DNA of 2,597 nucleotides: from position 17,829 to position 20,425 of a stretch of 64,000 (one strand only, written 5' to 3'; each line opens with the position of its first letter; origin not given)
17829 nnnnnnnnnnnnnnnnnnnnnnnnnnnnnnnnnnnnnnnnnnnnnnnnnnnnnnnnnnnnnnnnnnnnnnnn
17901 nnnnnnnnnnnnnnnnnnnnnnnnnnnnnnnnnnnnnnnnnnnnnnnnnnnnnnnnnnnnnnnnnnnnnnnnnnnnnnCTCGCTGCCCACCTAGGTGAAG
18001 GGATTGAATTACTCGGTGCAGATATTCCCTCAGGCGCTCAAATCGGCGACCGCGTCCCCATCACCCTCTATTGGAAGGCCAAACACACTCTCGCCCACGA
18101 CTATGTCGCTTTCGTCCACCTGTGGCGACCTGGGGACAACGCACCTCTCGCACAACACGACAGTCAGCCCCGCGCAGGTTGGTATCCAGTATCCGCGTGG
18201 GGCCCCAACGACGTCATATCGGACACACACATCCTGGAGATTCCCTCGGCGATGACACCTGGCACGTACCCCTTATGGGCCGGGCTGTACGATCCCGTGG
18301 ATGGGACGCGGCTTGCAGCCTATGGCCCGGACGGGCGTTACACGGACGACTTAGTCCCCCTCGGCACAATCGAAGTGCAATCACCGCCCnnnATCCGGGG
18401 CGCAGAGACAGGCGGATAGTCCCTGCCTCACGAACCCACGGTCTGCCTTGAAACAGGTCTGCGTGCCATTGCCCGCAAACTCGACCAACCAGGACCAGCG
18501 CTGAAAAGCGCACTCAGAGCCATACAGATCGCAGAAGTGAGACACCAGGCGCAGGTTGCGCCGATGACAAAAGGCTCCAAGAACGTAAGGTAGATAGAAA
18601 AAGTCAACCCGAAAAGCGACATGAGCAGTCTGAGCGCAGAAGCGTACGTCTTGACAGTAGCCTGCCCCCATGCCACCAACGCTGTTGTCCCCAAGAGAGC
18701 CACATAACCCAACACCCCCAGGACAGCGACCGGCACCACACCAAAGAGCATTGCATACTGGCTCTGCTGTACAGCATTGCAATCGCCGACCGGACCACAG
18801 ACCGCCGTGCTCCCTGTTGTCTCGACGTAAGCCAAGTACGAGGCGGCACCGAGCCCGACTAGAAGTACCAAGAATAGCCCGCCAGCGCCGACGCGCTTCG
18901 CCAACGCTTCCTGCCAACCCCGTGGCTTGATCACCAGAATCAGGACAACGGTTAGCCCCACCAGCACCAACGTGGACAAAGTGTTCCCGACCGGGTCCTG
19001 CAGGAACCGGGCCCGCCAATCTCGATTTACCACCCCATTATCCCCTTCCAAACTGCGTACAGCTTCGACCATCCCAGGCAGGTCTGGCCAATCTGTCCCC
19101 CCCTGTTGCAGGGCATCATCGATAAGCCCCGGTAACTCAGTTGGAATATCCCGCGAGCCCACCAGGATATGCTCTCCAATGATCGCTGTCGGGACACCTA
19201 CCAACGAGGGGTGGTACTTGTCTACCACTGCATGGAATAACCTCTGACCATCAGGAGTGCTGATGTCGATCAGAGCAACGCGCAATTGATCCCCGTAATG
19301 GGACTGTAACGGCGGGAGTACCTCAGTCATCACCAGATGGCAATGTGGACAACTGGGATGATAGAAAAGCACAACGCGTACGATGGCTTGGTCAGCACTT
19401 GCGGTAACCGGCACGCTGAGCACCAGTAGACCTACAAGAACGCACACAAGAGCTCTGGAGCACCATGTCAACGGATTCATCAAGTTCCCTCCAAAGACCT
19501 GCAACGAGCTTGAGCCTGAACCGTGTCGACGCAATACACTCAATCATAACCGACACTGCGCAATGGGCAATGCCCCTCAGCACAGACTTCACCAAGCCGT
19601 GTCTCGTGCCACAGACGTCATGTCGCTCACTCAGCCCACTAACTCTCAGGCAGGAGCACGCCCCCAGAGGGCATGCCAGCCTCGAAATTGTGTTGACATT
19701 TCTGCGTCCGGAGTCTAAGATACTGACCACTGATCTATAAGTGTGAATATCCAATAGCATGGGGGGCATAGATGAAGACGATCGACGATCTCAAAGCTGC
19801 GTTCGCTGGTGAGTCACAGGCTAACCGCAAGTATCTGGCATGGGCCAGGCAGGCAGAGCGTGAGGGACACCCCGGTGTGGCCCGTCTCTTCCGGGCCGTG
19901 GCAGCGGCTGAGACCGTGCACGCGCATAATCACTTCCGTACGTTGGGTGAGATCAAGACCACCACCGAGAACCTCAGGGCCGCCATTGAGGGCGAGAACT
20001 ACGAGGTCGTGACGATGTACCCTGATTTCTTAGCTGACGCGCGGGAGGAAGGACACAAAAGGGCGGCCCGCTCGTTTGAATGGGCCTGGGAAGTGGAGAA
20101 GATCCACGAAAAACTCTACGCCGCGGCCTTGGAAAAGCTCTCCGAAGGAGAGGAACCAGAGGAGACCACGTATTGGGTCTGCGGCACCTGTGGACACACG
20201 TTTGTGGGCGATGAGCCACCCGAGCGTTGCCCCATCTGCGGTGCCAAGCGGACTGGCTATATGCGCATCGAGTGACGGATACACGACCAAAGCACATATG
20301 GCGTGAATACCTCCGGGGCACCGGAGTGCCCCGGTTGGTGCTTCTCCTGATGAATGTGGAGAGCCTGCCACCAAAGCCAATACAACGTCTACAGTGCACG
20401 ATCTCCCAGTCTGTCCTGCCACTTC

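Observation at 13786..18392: Tandem, translationally coupled GT-C glycosyltransferase paralogues carrying a repeated C-terminal domain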

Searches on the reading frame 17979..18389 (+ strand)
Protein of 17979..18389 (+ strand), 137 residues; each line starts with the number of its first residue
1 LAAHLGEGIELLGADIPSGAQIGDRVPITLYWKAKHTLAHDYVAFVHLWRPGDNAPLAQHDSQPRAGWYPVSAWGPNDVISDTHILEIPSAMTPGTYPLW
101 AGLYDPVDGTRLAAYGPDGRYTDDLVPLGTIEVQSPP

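Call 27: find_homologous_proteins(query=A2, max_evalue=0.001)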
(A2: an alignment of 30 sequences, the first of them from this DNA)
Query A2 (30 sequences) (133 aa, profile of the alignment): 21 proteins with E <= 0.001 among 2621 candidates.
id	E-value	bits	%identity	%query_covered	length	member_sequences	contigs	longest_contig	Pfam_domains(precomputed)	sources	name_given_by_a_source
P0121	1.4e-79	282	43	98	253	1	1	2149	-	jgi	jgi:hypothetical protein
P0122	1.3e-78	279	52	98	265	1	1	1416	-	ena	-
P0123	1.0e-77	276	53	97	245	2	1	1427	-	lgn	-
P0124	1.8e-65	237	41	86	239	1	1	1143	-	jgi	jgi:hypothetical protein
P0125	2.0e-63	230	42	97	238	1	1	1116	-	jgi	-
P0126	1.4e-55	204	56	70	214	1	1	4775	-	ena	-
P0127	1.8e-46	175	54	53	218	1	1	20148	-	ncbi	-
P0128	3.2e-46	174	47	97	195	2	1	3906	-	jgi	jgi:hypothetical protein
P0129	2.1e-41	159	39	100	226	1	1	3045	-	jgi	jgi:hypothetical protein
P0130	4.5e-41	158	34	84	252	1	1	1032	-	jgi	jgi:hypothetical protein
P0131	1.1e-40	156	55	97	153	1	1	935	-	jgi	jgi:hypothetical protein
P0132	2.2e-38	149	48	95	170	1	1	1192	-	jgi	jgi:hypothetical protein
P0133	5.9e-36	141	29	86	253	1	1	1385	-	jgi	jgi:hypothetical protein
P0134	1.0e-35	140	36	99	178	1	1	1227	-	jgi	jgi:hypothetical protein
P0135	1.3e-35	140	52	97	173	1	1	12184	-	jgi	jgi:hypothetical protein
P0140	1.4e-15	75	29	96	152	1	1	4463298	-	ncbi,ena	-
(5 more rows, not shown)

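Call 33: predict_structure(alignment_id=A2)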
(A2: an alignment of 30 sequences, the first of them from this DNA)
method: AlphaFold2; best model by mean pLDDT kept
length: 133 residues; sequences in the alignment: 30
mean_pLDDT: 97.5   pTM: 0.89
mean pLDDT of the five models: 97.5, 97.4, 97.3, 97.1, 97.0
residues with pLDDT >= 90: 133; 70-90: 0; 50-70: 0; < 50: 0
segments of 3 or more residues with pLDDT < 50: none
pLDDT, mean of each block of 10 residues (from residue 1): 97 98 98 97 97 98 96 98 98 98 98 97 98 94
secondary structure, 60 per line:
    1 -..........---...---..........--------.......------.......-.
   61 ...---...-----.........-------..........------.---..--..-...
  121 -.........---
elements in order: E5-11 E15-17 E21-30 E39-45 E52-58 H60-63 E75-83 E91-100 E122-130

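Call 34: search_protein_representatives(alignment_id=A2)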
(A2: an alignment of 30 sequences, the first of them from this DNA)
Query: 30 sequences, 134 profile positions. Proteins with E-value up to 0.001 (for the whole library): 29114; up to 1e-10: 20492; up to 1e-30: 6062. The best 150 are listed.
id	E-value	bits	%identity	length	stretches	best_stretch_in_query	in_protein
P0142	8.9e-97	336.2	-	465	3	2-131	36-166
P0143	6.8e-96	333.3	-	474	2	2-131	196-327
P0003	2.1e-93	325.2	-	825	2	2-132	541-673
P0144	5.5e-93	323.9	-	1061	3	3-132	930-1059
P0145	4.1e-92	321.0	-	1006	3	3-128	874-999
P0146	7.9e-91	316.9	-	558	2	4-131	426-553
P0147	8.1e-91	316.9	-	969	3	3-127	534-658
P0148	7.6e-90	313.7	-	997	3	4-126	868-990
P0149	1.9e-89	312.4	-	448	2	3-133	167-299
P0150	2.4e-89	312.1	-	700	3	3-116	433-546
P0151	5.0e-89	311.1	-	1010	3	4-121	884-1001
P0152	1.1e-88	310.0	-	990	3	3-131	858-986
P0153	2.5e-88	308.8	-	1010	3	2-123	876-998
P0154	5.2e-87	304.5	-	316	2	3-133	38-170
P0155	1.1e-86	303.5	-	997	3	4-127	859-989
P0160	8.3e-85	297.4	-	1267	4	4-129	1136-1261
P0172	3.9e-80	282.3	-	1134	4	5-131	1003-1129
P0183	1.3e-78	277.3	-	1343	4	4-126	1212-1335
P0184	1.4e-78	277.3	-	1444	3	4-120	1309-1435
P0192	9.2e-78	274.6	-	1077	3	2-129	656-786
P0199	3.6e-77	272.7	-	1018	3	4-122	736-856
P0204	3.6e-76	269.5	-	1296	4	3-131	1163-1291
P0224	2.4e-74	263.5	-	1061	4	5-131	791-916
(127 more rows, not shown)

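Call 37: search_protein_families(library=pfam, proteins=[P0144, P0145, P0160, P0184, P0183, P0192, P0199, P0224], max_evalue=0.01)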
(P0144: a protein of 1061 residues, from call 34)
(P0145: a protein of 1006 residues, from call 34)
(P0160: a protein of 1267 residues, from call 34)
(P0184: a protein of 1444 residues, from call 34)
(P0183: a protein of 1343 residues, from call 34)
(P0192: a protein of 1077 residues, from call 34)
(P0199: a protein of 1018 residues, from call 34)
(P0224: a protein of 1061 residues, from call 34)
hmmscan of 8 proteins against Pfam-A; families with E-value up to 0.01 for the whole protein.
P0144 (1061 aa): 1 family
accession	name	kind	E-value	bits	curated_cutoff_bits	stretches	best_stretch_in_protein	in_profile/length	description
PF13231.12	PMT_2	-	1.3e-08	35.7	26.1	1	88-233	2-132/160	Dolichyl-phosphate-mannose-protein mannosyltransferase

P0145 (1006 aa): 1 family
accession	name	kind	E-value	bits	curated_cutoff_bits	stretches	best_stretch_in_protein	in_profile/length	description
PF13231.12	PMT_2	-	2.3e-21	77.1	26.1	1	79-232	4-155/160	Dolichyl-phosphate-mannose-protein mannosyltransferase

P0160 (1267 aa): 2 families
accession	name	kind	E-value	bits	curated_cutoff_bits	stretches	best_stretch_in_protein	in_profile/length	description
PF10131.15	PTPS_related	-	9.9e-08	31.3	26.4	1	93-274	1-169/621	6-pyruvoyl-tetrahydropterin synthase related domain; membrane protein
PF13231.12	PMT_2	-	9.5e-07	29.6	26.1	1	99-229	5-132/160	Dolichyl-phosphate-mannose-protein mannosyltransferase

P0184 (1444 aa): 2 families
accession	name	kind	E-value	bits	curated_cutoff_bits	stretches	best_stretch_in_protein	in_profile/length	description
PF10131.15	PTPS_related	-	0.00027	20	26.4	1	113-249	1-137/621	6-pyruvoyl-tetrahydropterin synthase related domain; membrane protein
PF09586.16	YfhO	-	0.00091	18.1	28.5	0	881-924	787-829/835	Bacterial membrane protein YfhO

P0183 (1343 aa): 2 families
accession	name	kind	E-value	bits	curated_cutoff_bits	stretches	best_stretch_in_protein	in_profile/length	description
PF10131.15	PTPS_related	-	7.1e-12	45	26.4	1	76-395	1-304/621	6-pyruvoyl-tetrahydropterin synthase related domain; membrane protein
PF10633.15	NPCBM_assoc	-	0.00063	20.3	24.4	0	728-754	47-73/78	NPCBM-associated, NEW3 domain of alpha-galactosidase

P0192 (1077 aa): 1 family
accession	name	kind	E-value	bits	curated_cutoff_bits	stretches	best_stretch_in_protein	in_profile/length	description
PF11028.14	TMEM260-like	-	2.2e-35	122.5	24.2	1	172-333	1-169/179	Protein O-mannosyl-transferase TMEM260-like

P0199 (1018 aa): 3 families
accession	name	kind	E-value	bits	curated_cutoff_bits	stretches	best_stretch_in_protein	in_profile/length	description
PF11028.14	TMEM260-like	-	5.7e-27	95.1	24.2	1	50-216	1-171/179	Protein O-mannosyl-transferase TMEM260-like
PF13231.12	PMT_2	-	0.00011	22.9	26.1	1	65-160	2-92/160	Dolichyl-phosphate-mannose-protein mannosyltransferase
PF02366.24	PMT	-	0.0029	17.7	22.7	1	89-140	83-134/245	Dolichyl-phosphate-mannose-protein mannosyltransferase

P0224 (1061 aa): 1 family
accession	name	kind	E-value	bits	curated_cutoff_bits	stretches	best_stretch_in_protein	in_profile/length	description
PF11028.14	TMEM260-like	-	2.5e-29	102.7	24.2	1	25-179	1-172/179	Protein O-mannosyl-transferase TMEM260-like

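Call 43: search_protein_families(library=pfam, alignment_id=A2, max_evalue=1)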
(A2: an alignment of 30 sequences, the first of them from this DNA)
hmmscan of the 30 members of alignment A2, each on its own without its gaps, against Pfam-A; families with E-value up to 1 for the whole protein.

A. member 1, seq(133 aa): 0 families

B. families by the number of members that match (of 30 scanned): 5 families
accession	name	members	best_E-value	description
PF19271.4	Nis1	3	0.017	Nis1 family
PF10333.14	Pga1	3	0.048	GPI-Mannosyltransferase II co-activator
PF16116.10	DUF4832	1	0.073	Domain of unknown function (DUF4832)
PF21226.3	MalQ_N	1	0.08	MalQ N-terminal beta sandwich domain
PF11452.13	DUF3000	1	0.11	Protein of unknown function (DUF3000)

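Call 47: list_cluster_members(proteins=[P0144, P0145, P0160, P0183, P0184, P0192, P0199, P0224, P0172, P0204])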
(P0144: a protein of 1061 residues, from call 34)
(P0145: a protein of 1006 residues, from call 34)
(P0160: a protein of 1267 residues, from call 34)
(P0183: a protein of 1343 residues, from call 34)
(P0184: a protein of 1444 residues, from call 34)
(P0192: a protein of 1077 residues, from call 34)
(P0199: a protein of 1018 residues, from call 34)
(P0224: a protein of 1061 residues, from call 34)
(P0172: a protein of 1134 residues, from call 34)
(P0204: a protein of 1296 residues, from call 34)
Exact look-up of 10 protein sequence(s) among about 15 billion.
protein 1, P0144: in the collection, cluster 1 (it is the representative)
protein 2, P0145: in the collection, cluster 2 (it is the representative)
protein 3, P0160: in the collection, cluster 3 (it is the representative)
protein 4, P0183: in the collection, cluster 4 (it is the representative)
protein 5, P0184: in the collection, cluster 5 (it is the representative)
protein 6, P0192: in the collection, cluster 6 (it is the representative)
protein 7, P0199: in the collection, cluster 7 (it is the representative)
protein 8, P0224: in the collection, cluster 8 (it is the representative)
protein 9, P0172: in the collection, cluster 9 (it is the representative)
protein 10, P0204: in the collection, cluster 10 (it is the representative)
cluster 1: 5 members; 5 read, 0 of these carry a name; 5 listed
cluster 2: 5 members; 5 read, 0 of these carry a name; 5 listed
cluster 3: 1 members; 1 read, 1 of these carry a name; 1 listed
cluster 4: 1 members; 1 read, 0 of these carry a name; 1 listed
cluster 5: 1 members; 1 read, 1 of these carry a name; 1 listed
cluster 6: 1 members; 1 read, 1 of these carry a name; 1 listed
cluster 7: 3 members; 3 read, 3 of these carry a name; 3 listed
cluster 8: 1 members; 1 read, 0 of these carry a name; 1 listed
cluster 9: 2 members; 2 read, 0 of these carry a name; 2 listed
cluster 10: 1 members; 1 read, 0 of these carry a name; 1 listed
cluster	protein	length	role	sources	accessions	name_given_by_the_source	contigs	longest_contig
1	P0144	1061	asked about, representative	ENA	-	-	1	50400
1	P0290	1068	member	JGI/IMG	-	-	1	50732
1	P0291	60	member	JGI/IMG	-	-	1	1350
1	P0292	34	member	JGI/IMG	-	-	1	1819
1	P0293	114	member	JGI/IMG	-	-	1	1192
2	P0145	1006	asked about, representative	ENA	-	-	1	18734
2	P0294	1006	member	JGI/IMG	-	-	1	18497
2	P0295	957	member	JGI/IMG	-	-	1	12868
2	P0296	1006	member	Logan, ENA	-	-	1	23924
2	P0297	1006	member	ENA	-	-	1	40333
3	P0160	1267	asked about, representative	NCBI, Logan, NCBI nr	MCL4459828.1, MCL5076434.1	MAG: glycosyltransferase family 39 protein [Chloroflexi bacterium] | glycosyltransferase family 39 protein [Chloroflexota bacterium]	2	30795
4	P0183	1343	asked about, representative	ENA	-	-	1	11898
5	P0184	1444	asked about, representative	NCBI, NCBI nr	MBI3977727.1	MAG: hypothetical protein HY331_06035 [Chloroflexi bacterium] | hypothetical protein [Chloroflexota bacterium]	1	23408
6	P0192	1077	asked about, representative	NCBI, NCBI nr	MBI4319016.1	MAG: DUF2723 domain-containing protein [Chloroflexi bacterium] | DUF2723 domain-containing protein [Chloroflexota bacterium]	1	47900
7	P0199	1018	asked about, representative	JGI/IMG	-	hypothetical protein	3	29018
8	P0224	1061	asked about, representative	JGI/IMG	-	-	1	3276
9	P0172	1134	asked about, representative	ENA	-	-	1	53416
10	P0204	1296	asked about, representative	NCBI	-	-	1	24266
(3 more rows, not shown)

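Call 48: find_encoding_contigs(protein=P0140, flank=6000, max_places=3)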
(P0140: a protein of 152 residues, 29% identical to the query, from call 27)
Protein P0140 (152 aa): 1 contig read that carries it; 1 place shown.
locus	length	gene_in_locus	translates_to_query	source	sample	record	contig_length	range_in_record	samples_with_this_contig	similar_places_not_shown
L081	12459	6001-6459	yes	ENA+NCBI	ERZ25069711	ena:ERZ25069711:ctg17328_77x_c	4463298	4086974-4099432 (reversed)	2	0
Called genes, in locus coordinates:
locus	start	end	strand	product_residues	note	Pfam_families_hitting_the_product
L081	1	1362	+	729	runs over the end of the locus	PF00005:ABC_tran, PF00006:ATP-synt_ab (faint), PF13191:AAA_16 (faint), PF13555:AAA_29 (faint), PF00485:PRK (faint), PF08352:oligo_HPY, PF00005:ABC_tran, PF08352:oligo_HPY, +2 more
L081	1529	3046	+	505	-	-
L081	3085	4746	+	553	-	-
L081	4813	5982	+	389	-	-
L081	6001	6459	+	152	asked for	-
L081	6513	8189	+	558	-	-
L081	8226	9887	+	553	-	-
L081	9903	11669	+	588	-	-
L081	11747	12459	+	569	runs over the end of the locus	-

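Call 61: search_solved_structures(query=A2, max_evalue=10)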
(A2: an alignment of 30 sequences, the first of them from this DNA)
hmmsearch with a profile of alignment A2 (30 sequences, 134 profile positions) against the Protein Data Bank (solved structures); distinct sequences matched with E-value up to 10: 1.
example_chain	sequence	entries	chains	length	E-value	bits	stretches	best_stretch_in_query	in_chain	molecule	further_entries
5n77_A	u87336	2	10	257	1.5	11.6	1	87-122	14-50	Magnesium transport protein CorA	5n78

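Call 74: search_dna_similar(query=window:17979-18389:+, collection=plasmids, mode=protein, max_evalue=0.001, max_rows=30)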
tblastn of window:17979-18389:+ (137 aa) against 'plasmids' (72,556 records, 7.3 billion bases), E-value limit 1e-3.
No match.

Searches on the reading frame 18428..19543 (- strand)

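Call 15: search_protein_families(library=pfam, proteins=[window:18428-19543:-], max_evalue=0.001)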
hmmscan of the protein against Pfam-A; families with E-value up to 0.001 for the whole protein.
window:18428-19543:- (371 aa): 1 family
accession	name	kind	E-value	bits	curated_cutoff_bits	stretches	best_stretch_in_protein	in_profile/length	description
PF07884.19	VKOR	-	1.9e-21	77.1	27.5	1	224-347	4-132/134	Vitamin K epoxide reductase family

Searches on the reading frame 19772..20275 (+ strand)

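Call 15: search_protein_families(library=pfam, proteins=[window:19772-20275:+], max_evalue=0.001)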
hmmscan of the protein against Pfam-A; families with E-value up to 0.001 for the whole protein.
window:19772-20275:+ (167 aa): 4 families
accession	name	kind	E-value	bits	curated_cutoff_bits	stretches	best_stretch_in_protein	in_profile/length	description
PF02915.23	Rubrerythrin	-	1.3e-24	87.5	22.8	1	7-119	3-136/137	Rubrerythrin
PF21349.2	RUBY_RBDX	-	9.7e-11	41.4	26.5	1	135-160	1-26/30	Rubrerythrin, rubredoxin-like domain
PF23458.2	DUF7130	-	0.00053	20.3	35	1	111-163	29-83/89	Domain of unknown function (DUF7130)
PF00210.30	Ferritin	-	0.00074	19.9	24.5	0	5-123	2-139/142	Ferritin-like domain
